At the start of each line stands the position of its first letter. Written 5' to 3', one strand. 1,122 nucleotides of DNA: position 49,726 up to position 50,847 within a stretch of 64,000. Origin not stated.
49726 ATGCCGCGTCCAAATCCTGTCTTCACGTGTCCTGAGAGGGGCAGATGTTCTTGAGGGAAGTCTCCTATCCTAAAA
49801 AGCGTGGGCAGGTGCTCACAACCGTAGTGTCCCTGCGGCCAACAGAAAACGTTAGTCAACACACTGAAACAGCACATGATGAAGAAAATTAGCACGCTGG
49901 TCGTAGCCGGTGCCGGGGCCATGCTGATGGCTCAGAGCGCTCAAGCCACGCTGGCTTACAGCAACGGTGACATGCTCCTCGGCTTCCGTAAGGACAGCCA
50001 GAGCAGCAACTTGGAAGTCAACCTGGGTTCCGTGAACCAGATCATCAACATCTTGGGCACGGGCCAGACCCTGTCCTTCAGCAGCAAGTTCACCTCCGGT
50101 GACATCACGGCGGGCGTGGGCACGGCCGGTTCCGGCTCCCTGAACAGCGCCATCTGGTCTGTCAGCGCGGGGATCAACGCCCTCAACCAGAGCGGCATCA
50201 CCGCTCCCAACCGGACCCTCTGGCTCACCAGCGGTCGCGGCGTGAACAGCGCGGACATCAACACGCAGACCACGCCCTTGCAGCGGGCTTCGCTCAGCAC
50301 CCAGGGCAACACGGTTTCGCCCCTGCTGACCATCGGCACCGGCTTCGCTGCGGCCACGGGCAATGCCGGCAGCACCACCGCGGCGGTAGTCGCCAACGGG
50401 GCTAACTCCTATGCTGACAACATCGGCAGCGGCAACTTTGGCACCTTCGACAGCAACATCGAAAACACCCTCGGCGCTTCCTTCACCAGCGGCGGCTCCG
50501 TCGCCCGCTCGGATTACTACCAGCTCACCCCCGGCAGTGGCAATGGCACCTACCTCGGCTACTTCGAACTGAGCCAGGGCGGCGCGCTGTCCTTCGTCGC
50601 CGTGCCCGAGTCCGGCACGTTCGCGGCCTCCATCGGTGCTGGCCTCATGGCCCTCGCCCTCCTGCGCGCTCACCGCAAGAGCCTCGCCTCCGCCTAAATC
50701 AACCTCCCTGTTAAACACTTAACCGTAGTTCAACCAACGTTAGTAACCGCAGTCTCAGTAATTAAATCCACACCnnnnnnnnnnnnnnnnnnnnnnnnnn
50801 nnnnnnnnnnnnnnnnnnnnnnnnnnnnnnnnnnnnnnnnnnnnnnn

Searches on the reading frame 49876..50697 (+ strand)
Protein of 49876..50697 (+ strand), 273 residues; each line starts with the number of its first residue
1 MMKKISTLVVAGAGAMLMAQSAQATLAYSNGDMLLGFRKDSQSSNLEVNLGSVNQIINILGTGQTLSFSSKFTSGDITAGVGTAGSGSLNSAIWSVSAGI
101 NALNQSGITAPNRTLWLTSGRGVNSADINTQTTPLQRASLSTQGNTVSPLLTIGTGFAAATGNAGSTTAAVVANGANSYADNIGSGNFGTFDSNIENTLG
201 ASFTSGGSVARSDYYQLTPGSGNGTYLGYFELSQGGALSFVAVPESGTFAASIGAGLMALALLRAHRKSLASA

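Call 15: search_protein_families(library=pfam, proteins=[window:49876-50697:+], max_evalue=0.01)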
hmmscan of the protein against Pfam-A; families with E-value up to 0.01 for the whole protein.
window:49876-50697:+ (273 aa): 0 families

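Call 16: search_protein_families(library=ncbifam, proteins=[window:49876-50697:+], max_evalue=0.01)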
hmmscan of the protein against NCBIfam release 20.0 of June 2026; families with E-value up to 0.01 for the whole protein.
window:49876-50697:+ (273 aa): 0 families

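Call 92: predict_structure(alignment_id=A5)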
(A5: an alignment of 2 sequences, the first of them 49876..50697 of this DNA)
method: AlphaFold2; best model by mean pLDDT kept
length: 273 residues; sequences in the alignment: 2
mean_pLDDT: 36.1   pTM: 0.25
mean pLDDT of the five models: 36.1, 33.3, 30.4, 29.0, 28.9
residues with pLDDT >= 90: 0; 70-90: 0; 50-70: 12; < 50: 261
segments of 3 or more residues with pLDDT < 50: 1-45, 47-56, 58-214, 218-223, 231-256, 258-273
pLDDT, mean of each block of 10 residues (from residue 1): 37 32 27 38 43 44 40 34 34 31 30 33 33 30 27 28 25 28 38 39 37 47 49 43 45 43 41 32
secondary structure, 60 per line:
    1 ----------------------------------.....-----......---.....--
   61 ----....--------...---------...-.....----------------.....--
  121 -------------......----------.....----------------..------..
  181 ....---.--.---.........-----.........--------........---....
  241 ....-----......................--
elements in order: E35-39 E45-50 E54-58 E65-68 E77-79 E93-97 E114-118 E134-139 E150-154 H179-184 E195-203 E209-217 E226-233 E237-244 H250-271
